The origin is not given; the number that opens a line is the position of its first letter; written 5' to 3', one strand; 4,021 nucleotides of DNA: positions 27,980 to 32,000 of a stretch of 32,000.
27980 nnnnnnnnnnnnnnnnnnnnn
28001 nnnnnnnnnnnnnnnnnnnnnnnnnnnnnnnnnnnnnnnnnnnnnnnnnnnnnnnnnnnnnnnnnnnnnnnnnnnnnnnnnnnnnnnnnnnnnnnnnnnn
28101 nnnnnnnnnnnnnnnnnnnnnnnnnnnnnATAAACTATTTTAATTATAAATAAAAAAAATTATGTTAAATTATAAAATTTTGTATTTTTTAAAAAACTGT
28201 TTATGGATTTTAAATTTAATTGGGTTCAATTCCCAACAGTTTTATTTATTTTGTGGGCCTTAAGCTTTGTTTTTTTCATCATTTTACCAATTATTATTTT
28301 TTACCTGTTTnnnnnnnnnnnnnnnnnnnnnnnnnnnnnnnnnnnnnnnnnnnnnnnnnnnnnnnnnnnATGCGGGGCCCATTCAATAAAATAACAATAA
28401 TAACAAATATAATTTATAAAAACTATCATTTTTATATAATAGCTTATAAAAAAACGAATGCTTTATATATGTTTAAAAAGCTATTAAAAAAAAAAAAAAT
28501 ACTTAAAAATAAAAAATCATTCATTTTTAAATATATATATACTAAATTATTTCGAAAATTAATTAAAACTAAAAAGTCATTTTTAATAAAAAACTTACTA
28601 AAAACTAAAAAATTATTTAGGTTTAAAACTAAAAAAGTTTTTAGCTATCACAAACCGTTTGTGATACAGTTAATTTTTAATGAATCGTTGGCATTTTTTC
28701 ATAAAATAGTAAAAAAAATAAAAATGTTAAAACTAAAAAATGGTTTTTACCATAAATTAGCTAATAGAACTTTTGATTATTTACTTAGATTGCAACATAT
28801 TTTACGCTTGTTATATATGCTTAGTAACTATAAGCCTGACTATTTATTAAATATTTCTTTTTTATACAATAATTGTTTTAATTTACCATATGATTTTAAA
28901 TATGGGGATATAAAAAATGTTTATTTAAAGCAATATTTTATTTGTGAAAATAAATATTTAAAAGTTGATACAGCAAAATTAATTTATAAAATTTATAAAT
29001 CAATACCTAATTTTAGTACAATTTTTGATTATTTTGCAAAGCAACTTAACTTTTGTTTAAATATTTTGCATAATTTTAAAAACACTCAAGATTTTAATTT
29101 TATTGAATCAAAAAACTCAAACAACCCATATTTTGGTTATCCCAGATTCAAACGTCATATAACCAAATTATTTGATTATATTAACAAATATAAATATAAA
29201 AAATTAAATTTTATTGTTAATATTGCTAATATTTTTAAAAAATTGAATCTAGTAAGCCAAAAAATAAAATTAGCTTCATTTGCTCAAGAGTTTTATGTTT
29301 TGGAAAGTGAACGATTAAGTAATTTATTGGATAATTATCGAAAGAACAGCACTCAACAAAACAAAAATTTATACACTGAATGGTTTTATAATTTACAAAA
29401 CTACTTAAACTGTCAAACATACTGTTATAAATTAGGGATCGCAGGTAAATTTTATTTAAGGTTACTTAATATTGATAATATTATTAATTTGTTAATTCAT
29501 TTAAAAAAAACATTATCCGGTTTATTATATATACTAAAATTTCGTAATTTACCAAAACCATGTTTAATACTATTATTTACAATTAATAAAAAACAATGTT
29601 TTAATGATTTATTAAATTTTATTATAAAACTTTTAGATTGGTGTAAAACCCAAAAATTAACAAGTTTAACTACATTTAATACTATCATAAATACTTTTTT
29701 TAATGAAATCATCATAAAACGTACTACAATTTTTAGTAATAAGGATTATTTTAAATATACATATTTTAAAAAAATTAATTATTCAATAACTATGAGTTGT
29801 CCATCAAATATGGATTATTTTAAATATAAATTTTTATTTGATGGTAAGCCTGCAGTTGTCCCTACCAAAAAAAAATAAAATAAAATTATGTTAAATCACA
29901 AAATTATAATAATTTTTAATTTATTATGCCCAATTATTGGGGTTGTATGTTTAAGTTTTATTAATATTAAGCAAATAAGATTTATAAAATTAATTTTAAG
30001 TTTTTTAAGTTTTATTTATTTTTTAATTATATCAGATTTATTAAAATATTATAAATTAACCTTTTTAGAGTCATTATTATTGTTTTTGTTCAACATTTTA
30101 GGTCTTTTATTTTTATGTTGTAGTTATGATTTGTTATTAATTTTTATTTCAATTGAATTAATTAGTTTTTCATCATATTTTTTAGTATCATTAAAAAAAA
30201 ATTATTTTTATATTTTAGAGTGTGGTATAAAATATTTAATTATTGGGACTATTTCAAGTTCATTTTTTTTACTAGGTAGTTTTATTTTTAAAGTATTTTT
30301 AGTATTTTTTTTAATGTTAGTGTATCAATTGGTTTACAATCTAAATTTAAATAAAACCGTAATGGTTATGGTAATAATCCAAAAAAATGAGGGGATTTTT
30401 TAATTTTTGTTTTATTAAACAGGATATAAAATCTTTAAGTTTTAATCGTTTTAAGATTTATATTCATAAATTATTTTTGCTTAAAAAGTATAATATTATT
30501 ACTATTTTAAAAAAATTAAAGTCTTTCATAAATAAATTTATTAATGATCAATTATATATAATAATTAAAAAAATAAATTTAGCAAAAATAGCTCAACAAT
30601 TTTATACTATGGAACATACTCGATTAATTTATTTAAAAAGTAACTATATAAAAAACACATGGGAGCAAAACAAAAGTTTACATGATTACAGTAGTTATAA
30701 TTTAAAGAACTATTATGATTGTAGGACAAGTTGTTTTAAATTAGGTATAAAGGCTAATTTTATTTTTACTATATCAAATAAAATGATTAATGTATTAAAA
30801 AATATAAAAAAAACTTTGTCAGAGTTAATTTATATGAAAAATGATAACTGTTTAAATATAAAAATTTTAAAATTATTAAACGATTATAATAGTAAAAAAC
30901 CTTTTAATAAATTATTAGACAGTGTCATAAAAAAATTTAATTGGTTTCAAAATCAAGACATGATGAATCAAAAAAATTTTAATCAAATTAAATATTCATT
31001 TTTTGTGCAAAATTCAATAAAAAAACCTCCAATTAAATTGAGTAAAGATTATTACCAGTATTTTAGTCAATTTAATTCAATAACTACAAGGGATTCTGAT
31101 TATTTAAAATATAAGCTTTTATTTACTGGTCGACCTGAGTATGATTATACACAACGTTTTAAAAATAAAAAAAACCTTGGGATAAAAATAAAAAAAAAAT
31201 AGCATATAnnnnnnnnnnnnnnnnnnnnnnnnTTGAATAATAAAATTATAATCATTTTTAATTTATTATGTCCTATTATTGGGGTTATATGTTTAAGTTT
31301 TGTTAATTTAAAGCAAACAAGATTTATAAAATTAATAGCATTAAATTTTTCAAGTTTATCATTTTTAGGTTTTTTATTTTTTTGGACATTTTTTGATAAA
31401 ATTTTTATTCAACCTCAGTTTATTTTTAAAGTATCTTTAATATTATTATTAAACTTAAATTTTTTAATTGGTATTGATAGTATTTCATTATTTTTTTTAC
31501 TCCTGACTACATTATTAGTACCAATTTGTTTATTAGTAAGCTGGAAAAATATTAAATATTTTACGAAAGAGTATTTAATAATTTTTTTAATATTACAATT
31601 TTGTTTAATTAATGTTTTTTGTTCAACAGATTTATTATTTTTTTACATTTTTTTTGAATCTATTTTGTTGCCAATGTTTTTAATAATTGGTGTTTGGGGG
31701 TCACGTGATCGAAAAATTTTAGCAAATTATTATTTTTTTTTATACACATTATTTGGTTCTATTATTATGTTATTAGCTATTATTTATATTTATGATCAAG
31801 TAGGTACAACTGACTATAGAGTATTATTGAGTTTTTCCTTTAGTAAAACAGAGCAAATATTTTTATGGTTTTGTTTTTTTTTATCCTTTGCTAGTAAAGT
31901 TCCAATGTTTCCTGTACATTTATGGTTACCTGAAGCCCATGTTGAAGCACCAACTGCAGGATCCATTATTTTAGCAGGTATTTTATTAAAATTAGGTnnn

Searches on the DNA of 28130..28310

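Call 16: search_rna_families(source=window, start=28130, end=28310, threshold=evalue, max_evalue=10, show_alignments=3)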
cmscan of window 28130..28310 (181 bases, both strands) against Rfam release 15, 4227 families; matches with E-value up to 10: 4.
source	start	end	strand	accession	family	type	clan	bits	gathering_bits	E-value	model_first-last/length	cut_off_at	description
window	28193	28244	+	RF00005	tRNA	Gene; tRNA;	CL00001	20.9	29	0.03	1-71/71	no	tRNA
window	28257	28285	-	RF01559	DdR1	Gene; snRNA; snoRNA; CD-box;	-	16.2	70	0.83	1-66/66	no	Dictyostelium snoRNA DdR1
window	28203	28276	+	RF01770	rimP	Cis-reg; leader;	-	13.9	47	6.2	1-102/102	no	Gammaprotebacteria rimP leader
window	28243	28292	-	RF01932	bxd_4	Gene; lncRNA;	-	11.5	40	6.1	57-106/106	no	Bithoraxoid conserved region 4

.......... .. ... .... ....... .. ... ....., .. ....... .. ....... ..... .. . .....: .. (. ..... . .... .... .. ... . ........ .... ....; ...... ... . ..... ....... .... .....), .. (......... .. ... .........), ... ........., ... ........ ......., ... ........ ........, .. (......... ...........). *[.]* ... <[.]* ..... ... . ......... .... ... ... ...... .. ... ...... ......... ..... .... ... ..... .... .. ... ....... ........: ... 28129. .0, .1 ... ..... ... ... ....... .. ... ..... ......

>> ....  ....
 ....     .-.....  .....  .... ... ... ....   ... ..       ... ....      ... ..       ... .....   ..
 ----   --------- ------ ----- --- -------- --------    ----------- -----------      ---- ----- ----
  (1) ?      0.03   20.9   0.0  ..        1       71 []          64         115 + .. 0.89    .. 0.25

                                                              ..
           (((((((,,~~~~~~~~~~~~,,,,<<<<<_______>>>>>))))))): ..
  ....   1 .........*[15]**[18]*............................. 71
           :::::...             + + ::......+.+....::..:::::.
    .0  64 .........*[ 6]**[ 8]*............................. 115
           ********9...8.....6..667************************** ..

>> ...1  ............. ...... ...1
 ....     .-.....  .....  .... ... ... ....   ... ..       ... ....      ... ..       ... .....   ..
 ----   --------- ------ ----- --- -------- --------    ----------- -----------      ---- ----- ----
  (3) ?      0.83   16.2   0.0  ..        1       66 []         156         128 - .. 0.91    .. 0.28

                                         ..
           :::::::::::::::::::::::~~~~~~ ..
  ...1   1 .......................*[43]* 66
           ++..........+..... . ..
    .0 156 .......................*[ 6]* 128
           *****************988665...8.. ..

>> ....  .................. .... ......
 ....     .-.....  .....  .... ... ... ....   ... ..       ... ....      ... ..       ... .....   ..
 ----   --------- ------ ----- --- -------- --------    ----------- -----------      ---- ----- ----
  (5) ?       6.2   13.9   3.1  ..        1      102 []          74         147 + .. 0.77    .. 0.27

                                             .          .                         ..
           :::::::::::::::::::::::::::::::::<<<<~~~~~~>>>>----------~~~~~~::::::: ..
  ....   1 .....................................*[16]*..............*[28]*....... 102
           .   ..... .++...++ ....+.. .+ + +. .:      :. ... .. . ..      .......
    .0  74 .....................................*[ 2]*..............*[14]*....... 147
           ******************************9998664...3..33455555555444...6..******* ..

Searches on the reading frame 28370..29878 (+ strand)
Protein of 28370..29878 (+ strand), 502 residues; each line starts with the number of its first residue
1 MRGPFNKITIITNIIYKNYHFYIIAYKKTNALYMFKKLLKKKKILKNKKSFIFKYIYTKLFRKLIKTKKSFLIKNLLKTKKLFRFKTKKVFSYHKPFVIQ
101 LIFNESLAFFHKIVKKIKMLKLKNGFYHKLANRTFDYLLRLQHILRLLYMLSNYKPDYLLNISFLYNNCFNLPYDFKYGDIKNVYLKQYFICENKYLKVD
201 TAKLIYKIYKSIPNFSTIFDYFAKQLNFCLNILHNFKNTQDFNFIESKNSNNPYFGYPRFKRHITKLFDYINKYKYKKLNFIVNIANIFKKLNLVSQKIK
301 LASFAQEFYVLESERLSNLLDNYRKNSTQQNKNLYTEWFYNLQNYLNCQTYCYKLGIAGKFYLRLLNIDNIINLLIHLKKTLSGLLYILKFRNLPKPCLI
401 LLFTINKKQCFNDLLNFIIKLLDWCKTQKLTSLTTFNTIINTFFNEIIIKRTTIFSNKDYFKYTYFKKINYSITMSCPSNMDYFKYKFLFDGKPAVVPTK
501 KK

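Call 9: search_protein_families(library=pfam, proteins=[window:28370-29878:+])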
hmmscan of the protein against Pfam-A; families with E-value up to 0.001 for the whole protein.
window:28370-29878:+ (502 aa): 0 families

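Call 18: find_encoding_contigs(protein=window:28370-29878:+, flank=10000, max_places=6)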
Protein window:28370-29878:+ (502 aa): no gene with exactly this product is on record in the collection.

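Call 42: find_homologous_proteins(query=window:28370-29878:+, max_evalue=0.001)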
Query window:28370-29878:+: 8000 candidates shared short words with the query, none scored E <= 0.001.

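Call 55: search_protein_representatives(protein=window:28370-29878:+)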
Query: 502 residues. Proteins with E-value up to 0.001 (for the whole library): 0; up to 1e-10: 0; up to 1e-30: 0. The best 0 are listed.

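Call 97: search_protein_families(library=pfam, proteins=[window:28370-29875:+], max_evalue=10)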
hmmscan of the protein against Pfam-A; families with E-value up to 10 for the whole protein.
window:28370-29875:+ (502 aa): 0 families

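Call 98: search_protein_families(library=phrogs, proteins=[window:28370-29875:+], max_evalue=1)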
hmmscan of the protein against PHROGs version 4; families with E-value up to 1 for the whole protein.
window:28370-29875:+ (502 aa): 2 families
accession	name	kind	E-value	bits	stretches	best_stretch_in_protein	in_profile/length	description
phrog_21626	-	unknown function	0.21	12.2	1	425-469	63-107/189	-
phrog_25439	-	unknown function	0.23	12.5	1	8-46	6-44/109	-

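Call 102: predict_structure(protein=window:28370-29875:+)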
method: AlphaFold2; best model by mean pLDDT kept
length: 502 residues; sequences in the alignment: 1
mean_pLDDT: 36.4   pTM: 0.20
mean pLDDT of the five models: 36.4, 36.3, 32.2, 31.2, 31.1
residues with pLDDT >= 90: 0; 70-90: 0; 50-70: 1; < 50: 501
segments of 3 or more residues with pLDDT < 50: 1-327, 329-502
pLDDT, mean of each block of 10 residues (from residue 1): 39 37 34 42 42 41 40 38 35 35 39 37 37 37 37 36 31 33 32 29 32 34 38 36 34 35 38 37 37 34 32 37 43 40 33 33 36 38 36 33 34 45 46 44 40 35 33 30 32 33 33
secondary structure, 60 per line:
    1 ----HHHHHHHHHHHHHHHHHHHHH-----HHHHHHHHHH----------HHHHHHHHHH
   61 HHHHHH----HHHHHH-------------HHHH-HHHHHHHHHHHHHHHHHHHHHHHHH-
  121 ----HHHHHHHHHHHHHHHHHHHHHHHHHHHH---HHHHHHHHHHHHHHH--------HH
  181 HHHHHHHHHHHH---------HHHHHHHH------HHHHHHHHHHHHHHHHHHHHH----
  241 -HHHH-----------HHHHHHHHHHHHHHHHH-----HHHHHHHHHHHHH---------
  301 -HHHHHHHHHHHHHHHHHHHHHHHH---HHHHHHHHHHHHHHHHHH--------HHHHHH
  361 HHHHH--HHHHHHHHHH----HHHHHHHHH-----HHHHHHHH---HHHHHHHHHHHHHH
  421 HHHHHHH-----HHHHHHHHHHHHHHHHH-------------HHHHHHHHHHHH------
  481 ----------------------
elements in order: H5-25 H31-40 H51-66 H71-76 H90-93 H95-119 H125-152 H156-170 H179-192 H202-209 H216-236 H242-245 H257-273 H279-291 H302-325 H329-346 H355-365 H368-377 H382-390 H396-403 H407-427 H433-449 H463-474

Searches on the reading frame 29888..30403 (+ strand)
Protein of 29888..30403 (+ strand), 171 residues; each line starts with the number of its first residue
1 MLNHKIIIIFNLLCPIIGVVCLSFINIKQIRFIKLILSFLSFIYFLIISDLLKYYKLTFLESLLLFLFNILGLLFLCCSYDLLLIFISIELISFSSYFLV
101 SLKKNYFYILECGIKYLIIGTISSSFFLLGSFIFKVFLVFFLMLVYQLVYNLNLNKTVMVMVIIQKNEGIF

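Call 9: search_protein_families(library=pfam, proteins=[window:29888-30403:+])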
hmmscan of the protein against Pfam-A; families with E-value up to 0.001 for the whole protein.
window:29888-30403:+ (171 aa): 1 family
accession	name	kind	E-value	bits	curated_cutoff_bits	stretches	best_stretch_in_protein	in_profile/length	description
PF00361.26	Proton_antipo_M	-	3.3e-05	23.7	21.5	1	79-134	1-56/294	NADH:quinone oxidoreductase/Mrp antiporter, TM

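Call 95: find_encoding_contigs(protein=window:29888-30403:+, flank=10000, max_places=6)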
Protein window:29888-30403:+ (171 aa): no gene with exactly this product is on record in the collection.

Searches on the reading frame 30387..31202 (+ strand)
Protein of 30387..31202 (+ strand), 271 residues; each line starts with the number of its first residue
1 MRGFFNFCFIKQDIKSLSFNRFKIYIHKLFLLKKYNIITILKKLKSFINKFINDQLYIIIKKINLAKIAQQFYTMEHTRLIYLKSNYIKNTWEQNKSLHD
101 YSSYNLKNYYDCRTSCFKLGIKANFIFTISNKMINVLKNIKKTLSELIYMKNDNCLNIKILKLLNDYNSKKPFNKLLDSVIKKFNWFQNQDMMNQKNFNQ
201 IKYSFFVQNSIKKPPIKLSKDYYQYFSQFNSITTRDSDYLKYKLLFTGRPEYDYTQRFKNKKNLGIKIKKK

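Call 9: search_protein_families(library=pfam, proteins=[window:30387-31202:+])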
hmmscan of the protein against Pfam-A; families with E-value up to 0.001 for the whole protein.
window:30387-31202:+ (271 aa): 0 families

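Call 69: search_protein_families(library=pfam, proteins=[window:30387-31202:+], max_evalue=0.01)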
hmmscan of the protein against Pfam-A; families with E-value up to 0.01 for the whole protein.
window:30387-31202:+ (271 aa): 0 families

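Call 97: search_protein_families(library=pfam, proteins=[window:30387-31199:+], max_evalue=10)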
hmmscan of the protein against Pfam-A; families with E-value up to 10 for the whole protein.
window:30387-31199:+ (271 aa): 1 family
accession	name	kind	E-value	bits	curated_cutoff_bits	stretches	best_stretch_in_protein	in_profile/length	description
PF24478.1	DCX2_DCDC1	-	0.39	11.3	27.8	1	89-143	21-75/105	DCDC1, second doublecortin-like domain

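Call 98: search_protein_families(library=phrogs, proteins=[window:30387-31199:+], max_evalue=1)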
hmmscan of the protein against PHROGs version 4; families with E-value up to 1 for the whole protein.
window:30387-31199:+ (271 aa): 1 family
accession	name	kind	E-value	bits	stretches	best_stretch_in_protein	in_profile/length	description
phrog_164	-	DNA, RNA and nucleotide metabolism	0.16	12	1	36-81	280-326/500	ParA-like partition protein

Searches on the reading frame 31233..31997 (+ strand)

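Call 69: search_protein_families(library=pfam, proteins=[window:31233-31997:+], max_evalue=0.01)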
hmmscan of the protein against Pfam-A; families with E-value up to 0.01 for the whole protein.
window:31233-31997:+ (255 aa): 1 family
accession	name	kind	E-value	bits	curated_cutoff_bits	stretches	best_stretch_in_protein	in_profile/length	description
PF00361.26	Proton_antipo_M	-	1.1e-36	127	21.5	1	131-255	1-128/294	NADH:quinone oxidoreductase/Mrp antiporter, TM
